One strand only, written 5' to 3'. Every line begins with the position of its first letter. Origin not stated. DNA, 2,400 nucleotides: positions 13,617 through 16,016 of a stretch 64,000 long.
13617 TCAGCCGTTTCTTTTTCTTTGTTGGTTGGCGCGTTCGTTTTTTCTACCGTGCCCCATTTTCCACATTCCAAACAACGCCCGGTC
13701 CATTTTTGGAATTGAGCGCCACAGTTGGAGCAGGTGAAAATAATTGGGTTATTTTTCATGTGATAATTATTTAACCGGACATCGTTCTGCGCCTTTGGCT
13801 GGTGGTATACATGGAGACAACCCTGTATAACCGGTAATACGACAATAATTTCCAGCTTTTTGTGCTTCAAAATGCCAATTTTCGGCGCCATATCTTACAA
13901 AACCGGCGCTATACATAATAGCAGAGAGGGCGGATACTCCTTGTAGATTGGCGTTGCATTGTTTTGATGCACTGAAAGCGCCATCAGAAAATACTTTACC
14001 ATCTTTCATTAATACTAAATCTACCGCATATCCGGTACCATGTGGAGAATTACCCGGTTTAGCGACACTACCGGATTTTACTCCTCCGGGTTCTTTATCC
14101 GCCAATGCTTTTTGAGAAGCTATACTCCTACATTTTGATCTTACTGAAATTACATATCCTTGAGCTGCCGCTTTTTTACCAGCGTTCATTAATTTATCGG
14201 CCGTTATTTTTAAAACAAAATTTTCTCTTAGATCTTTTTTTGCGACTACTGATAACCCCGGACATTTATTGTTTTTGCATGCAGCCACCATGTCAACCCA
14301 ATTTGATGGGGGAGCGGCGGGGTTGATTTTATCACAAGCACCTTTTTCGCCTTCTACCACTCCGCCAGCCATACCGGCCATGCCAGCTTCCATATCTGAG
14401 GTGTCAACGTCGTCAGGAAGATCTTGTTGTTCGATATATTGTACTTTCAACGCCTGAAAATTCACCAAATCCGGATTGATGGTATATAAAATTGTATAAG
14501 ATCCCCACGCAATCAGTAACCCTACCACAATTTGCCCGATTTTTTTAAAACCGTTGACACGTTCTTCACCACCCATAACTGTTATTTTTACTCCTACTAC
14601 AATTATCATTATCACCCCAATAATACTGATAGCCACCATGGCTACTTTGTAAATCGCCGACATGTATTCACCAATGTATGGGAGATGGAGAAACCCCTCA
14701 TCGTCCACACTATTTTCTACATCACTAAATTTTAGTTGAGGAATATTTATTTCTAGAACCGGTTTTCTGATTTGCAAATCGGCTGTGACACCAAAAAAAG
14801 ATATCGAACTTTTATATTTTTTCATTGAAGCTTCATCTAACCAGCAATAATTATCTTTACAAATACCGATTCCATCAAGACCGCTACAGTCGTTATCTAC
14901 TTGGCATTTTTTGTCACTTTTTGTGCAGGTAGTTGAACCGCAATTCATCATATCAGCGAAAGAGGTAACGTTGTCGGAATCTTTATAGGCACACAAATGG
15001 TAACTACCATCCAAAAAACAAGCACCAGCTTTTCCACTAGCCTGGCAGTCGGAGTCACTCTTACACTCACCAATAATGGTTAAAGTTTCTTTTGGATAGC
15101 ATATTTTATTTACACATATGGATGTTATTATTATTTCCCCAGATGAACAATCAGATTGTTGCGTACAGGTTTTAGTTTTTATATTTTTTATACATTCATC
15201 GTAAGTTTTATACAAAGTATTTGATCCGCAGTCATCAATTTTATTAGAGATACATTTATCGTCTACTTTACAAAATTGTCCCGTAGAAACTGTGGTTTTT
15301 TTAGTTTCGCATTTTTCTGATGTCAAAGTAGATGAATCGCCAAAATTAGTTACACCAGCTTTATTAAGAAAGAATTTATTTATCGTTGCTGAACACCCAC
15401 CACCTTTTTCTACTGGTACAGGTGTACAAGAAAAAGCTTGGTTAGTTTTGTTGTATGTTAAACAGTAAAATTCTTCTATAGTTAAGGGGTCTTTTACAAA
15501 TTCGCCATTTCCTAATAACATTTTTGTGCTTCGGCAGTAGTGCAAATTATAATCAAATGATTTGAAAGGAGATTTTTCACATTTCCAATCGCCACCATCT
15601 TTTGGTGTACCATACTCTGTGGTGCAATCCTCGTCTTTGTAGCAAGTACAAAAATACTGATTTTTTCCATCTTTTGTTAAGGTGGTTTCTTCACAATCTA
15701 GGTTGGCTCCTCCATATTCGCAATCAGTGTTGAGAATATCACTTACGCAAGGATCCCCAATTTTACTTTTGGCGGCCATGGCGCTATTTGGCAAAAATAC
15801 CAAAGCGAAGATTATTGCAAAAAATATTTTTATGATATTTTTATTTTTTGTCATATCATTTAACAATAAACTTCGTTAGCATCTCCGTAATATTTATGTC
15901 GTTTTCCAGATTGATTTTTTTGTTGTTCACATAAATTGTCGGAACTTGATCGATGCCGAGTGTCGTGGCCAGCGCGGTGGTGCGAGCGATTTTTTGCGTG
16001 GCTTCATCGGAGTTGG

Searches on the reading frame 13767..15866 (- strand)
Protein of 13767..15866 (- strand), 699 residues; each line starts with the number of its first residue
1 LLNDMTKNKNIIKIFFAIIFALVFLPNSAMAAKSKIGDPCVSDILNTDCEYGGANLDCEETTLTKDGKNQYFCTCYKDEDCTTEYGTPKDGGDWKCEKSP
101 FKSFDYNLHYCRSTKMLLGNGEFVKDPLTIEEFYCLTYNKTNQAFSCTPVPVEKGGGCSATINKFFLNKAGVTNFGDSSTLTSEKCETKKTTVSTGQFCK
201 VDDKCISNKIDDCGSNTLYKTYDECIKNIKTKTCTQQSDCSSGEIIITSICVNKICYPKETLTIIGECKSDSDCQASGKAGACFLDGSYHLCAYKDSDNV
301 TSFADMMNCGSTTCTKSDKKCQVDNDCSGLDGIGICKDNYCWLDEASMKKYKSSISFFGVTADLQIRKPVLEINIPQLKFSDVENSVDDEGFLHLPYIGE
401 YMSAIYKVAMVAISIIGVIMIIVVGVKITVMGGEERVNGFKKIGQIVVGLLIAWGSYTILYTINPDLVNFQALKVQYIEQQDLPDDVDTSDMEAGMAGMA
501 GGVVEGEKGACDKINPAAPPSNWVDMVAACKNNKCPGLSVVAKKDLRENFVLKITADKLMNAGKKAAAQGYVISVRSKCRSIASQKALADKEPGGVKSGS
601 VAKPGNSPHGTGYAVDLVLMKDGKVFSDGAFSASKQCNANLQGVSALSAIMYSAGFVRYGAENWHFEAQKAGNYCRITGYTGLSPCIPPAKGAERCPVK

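Call 62: search_protein_families(library=pfam, proteins=[window:13767-15866:-], max_evalue=0.0001)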
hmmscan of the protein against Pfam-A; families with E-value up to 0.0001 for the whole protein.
window:13767-15866:- (699 aa): 2 families
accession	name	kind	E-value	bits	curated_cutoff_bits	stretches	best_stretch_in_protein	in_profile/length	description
PF02557.22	VanY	-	6.5e-06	26.4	25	1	553-666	6-127/132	D-alanyl-D-alanine carboxypeptidase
PF01427.22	Peptidase_M15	-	3.2e-05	24.2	27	0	639-672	155-188/199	D-ala-D-ala dipeptidase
